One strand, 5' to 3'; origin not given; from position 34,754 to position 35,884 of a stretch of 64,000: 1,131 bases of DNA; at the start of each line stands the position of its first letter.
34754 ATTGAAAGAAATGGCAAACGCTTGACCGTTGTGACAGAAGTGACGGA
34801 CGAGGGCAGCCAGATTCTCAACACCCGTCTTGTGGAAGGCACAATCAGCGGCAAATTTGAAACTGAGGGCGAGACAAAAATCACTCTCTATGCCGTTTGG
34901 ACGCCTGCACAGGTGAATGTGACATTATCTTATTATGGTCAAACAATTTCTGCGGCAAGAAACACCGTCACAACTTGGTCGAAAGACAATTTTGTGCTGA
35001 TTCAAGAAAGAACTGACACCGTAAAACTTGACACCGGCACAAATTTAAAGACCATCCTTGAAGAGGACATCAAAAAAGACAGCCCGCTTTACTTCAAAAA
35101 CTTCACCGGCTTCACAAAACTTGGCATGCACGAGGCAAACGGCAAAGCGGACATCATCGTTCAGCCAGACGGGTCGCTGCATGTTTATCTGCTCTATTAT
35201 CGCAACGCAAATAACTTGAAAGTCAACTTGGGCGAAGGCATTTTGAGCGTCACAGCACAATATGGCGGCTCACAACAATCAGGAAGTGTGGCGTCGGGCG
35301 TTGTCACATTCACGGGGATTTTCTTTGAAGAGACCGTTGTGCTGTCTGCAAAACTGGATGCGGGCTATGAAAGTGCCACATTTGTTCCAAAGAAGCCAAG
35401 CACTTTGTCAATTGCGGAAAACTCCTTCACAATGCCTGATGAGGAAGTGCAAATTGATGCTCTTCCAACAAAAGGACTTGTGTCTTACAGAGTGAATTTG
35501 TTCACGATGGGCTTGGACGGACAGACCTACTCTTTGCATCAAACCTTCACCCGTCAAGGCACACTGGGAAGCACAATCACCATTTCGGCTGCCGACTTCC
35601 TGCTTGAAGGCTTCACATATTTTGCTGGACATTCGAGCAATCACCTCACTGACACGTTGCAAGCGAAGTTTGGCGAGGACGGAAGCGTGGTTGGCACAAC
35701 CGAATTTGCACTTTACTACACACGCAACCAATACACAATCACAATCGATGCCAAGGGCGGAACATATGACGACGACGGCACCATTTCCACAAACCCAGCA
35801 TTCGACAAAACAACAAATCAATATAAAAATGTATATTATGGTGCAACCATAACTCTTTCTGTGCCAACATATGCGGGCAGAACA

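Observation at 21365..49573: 9402-residue tail-anchored surface protein built from more than 50 Listeria-Bacteroides repeats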

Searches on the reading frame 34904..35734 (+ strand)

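Call 10: search_protein_families(library=pfam, proteins=[window:34904-35734:+], max_evalue=1)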
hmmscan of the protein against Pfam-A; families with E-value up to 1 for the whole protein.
window:34904-35734:+ (277 aa): 1 family
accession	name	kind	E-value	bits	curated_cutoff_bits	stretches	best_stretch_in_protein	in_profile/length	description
PF18998.6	Flg_new_2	-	0.52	10.8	23.6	1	142-186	22-67/73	Divergent InlB B-repeat domain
